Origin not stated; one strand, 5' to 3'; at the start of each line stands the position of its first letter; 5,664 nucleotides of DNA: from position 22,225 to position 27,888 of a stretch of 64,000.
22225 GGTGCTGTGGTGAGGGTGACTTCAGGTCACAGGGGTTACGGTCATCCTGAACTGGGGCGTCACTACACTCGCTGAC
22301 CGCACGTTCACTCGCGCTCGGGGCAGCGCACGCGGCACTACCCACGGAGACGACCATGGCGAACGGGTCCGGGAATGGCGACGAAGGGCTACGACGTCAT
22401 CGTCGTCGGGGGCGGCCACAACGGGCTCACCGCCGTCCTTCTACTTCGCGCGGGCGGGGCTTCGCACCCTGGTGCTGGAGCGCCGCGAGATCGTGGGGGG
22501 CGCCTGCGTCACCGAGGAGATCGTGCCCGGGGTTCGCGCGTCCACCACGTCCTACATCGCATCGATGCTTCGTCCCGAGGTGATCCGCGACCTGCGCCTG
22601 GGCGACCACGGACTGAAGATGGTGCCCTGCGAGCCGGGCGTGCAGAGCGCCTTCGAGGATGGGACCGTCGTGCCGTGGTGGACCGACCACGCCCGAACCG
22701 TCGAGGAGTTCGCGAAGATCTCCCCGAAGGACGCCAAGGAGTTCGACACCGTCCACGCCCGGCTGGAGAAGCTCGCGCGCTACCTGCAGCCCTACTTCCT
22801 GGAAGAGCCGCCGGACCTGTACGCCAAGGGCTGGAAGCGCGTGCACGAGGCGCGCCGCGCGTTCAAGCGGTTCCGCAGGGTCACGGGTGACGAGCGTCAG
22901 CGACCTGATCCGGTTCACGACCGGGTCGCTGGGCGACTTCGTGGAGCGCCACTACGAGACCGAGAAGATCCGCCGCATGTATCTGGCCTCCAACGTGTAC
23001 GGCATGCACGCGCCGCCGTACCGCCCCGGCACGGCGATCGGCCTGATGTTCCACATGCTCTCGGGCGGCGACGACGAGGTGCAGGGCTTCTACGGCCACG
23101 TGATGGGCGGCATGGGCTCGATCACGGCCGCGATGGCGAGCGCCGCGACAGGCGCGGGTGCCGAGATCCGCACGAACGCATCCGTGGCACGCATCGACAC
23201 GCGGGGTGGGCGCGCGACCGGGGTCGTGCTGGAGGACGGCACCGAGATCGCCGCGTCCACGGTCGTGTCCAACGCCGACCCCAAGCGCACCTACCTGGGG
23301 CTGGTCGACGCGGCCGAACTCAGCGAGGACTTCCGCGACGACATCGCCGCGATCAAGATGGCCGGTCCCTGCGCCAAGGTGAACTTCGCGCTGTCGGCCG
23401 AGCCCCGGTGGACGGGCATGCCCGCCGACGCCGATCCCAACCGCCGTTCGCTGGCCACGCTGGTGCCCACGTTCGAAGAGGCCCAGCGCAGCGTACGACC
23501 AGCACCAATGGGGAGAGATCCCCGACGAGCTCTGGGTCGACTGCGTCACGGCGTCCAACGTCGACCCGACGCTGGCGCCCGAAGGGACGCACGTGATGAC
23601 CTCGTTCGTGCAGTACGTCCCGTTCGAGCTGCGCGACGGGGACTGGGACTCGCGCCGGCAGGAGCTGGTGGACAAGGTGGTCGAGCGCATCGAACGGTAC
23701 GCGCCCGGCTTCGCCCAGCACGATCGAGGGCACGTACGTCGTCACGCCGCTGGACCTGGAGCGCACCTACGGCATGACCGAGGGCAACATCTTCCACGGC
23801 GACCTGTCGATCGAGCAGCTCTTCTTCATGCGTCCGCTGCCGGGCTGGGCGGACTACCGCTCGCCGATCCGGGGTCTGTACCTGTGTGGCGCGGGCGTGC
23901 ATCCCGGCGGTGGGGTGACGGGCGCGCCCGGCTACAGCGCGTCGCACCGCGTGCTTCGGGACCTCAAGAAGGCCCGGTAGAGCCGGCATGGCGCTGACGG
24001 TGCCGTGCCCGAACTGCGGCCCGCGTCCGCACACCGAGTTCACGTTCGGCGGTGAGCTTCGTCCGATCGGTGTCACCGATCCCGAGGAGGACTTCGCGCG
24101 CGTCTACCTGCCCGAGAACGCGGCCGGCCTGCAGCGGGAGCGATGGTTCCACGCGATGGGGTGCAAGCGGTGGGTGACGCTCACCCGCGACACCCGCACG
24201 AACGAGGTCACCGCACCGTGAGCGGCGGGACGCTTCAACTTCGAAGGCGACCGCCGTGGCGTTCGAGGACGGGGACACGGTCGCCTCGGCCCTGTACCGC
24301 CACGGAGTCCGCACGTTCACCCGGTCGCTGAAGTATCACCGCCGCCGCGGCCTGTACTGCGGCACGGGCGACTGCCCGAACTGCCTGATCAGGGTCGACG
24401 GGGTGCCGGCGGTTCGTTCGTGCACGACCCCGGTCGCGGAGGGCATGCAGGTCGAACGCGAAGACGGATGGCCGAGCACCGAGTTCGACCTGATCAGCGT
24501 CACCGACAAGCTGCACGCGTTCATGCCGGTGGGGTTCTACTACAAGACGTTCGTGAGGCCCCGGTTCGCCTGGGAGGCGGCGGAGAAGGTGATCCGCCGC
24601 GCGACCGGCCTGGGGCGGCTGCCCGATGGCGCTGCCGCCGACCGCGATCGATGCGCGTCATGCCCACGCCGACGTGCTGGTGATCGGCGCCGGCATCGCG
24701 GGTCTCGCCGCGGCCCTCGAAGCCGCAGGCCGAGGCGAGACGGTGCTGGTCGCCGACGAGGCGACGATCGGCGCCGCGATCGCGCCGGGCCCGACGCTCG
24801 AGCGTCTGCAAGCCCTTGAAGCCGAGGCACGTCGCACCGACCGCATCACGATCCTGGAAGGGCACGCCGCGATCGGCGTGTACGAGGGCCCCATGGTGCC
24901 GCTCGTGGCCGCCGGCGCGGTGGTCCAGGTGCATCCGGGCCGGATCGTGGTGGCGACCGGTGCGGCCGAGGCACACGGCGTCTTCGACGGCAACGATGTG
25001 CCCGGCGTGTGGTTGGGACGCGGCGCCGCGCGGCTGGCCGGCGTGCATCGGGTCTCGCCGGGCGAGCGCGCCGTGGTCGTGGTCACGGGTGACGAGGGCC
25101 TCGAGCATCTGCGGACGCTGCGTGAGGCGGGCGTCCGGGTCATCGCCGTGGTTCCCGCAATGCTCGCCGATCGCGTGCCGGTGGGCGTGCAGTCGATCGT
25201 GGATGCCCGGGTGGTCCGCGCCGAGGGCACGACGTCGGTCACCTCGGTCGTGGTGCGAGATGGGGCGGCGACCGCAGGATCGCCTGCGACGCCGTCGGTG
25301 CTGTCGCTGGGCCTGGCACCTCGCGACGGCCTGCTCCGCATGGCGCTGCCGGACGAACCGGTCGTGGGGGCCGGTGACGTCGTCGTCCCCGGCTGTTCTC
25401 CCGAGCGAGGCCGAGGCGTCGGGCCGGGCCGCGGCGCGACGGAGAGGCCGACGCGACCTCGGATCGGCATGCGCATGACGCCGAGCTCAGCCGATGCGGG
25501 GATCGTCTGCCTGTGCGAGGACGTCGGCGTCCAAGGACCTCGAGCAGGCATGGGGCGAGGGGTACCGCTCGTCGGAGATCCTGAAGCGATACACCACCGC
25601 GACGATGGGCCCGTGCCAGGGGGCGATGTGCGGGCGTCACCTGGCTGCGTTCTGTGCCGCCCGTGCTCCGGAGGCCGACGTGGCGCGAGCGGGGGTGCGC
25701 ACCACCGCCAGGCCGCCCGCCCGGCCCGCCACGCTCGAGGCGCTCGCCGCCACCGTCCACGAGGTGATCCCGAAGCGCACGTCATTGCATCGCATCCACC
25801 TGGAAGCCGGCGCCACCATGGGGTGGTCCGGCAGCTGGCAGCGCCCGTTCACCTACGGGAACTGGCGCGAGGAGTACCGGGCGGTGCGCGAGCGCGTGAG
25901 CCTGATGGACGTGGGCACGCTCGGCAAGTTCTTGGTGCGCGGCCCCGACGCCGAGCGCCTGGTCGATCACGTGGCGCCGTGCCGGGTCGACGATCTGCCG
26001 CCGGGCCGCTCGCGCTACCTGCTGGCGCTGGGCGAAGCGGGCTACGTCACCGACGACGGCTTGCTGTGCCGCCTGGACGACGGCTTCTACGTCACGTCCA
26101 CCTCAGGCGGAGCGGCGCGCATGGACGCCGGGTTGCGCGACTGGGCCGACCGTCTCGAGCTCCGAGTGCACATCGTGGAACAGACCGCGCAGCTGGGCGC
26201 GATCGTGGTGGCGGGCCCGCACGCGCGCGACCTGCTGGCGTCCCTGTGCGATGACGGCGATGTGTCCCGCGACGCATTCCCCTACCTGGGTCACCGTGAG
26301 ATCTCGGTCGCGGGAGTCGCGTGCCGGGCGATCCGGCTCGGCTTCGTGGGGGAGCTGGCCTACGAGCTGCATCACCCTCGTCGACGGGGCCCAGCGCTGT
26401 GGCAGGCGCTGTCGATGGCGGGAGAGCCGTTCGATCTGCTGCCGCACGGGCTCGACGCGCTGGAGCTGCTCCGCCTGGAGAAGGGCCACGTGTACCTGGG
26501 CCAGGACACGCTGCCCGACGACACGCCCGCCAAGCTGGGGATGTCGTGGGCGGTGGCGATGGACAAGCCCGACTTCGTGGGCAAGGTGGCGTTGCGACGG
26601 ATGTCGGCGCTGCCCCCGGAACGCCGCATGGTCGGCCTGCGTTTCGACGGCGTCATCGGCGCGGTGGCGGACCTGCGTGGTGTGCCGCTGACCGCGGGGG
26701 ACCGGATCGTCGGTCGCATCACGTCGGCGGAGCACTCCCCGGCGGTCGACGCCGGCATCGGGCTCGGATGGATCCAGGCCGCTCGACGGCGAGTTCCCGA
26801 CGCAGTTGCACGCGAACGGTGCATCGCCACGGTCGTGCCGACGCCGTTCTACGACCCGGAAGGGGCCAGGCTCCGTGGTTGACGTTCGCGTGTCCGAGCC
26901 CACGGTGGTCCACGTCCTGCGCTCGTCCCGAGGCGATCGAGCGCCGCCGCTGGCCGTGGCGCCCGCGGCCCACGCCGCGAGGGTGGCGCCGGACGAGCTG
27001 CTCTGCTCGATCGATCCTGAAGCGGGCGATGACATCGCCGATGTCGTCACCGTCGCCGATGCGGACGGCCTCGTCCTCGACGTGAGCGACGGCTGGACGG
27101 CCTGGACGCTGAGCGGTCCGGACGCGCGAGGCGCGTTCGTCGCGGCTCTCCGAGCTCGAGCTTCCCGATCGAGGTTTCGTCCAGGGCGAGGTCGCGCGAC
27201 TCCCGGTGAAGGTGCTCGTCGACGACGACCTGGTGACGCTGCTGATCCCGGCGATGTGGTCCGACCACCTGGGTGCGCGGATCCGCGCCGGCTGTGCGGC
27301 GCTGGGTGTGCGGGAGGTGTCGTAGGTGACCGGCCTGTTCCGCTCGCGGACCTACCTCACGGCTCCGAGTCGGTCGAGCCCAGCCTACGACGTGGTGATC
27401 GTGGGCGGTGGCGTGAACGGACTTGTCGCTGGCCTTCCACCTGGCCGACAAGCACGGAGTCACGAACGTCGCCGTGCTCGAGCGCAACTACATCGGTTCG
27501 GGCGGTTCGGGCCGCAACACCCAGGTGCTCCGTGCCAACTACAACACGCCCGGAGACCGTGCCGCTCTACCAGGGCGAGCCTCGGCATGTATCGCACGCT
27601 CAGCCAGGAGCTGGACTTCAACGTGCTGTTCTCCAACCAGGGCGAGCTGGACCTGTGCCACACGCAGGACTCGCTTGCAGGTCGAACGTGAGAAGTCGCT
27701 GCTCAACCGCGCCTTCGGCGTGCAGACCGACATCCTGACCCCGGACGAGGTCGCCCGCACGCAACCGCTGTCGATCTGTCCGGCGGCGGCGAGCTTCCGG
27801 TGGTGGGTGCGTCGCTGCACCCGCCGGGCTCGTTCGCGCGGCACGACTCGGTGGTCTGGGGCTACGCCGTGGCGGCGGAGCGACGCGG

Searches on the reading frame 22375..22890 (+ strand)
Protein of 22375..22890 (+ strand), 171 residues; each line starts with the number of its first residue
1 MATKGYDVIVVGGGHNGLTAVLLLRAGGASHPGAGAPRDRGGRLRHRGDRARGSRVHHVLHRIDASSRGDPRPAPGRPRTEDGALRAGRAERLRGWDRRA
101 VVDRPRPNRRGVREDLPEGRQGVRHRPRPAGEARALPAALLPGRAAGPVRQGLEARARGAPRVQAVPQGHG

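Call 9: search_protein_families(library=pfam, proteins=[window:22375-22890:+], max_evalue=0.01)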
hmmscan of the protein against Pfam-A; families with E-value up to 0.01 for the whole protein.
window:22375-22890:+ (171 aa): 0 families

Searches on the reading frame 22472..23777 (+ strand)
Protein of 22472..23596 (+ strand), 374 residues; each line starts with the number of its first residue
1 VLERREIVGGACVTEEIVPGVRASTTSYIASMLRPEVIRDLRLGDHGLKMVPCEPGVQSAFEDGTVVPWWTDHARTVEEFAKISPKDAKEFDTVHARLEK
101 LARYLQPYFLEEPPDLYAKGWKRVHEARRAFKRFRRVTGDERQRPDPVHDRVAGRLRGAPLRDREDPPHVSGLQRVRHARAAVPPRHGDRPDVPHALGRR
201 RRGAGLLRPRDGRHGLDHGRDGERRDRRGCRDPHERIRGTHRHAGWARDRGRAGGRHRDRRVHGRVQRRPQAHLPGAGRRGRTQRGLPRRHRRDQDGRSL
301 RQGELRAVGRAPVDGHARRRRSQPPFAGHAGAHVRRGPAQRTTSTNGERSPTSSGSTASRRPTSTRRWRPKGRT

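Call 9: search_protein_families(library=pfam, proteins=[window:22472-23596:+, window:22659-23777:+], max_evalue=0.01)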
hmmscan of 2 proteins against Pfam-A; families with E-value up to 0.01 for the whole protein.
window:22472-23596:+ (374 aa): 0 families

window:22659-23777:+ (372 aa): 2 families
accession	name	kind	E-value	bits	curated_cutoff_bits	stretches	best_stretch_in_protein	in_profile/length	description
PF01266.30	DAO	-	0.0016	18.4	27.9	1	155-203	151-199/353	FAD dependent oxidoreductase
PF07992.20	Pyr_redox_2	-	0.0068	16.3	26.1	0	154-203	184-232/291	Pyridine nucleotide-disulphide oxidoreductase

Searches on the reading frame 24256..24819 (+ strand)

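Call 9: search_protein_families(library=pfam, proteins=[window:24256-24819:+], max_evalue=0.01)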
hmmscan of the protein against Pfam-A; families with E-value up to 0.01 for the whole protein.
window:24256-24819:+ (187 aa): 1 family
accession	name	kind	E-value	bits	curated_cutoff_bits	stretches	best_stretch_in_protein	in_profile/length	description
PF13510.11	Fer2_4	-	2.1e-24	85.8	22.8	1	4-69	16-80/82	2Fe-2S iron-sulfur cluster binding domain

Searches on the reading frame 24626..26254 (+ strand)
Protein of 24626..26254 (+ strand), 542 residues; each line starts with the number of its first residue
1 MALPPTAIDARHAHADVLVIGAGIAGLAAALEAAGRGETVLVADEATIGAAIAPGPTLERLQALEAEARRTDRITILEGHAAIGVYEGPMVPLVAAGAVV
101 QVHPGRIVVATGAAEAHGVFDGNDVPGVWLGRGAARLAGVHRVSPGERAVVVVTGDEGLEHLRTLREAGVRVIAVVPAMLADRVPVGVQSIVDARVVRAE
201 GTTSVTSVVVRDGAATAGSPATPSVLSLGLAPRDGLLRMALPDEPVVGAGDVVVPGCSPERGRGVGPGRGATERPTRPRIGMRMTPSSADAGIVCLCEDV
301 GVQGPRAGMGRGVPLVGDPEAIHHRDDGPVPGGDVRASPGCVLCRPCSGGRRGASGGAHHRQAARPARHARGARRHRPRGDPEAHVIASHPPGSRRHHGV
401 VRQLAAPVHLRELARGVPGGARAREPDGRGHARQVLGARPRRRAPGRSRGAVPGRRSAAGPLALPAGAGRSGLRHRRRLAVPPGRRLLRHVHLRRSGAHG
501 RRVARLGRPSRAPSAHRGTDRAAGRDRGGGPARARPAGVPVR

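Call 9: search_protein_families(library=pfam, proteins=[window:24626-26254:+], max_evalue=0.01)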
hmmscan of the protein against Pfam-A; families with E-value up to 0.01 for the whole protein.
window:24626-26254:+ (542 aa): 5 families
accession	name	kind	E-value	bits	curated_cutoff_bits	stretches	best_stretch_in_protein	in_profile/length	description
PF07992.20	Pyr_redox_2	-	4.7e-06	26.7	26.1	1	16-195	2-192/291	Pyridine nucleotide-disulphide oxidoreductase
PF00890.30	FAD_binding_2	-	2.5e-05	24.1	20.4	1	16-45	1-30/414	FAD binding domain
PF13450.12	NAD_binding_8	-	0.0054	17.4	21.9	0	19-46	1-28/68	NAD(P)-binding Rossmann-like domain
PF03486.20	HI0933_like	-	0.0054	16.6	50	1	16-46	2-32/244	HI0933-like protein Rossmann domain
PF12831.13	FAD_oxidored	-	0.0098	15.7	27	0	16-45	1-30/416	FAD dependent oxidoreductase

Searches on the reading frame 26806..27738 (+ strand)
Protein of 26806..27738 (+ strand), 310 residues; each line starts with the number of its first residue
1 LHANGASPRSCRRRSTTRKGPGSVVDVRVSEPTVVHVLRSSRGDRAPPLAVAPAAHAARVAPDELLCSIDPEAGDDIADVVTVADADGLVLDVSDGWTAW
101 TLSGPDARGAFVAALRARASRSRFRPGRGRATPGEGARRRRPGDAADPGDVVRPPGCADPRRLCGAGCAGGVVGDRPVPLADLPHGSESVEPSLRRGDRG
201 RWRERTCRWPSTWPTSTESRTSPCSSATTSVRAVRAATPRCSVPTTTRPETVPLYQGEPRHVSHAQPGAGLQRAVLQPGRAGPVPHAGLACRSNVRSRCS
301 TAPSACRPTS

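Call 12: search_protein_families(library=pfam, proteins=[window:26806-27738:+], max_evalue=0.01)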
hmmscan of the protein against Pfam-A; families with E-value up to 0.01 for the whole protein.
window:26806-27738:+ (310 aa): 0 families

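Call 62: search_protein_families(library=pfam, proteins=[window:26806-27738:+], max_evalue=0.01)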
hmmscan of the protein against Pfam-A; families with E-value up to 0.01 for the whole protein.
window:26806-27738:+ (310 aa): 0 families
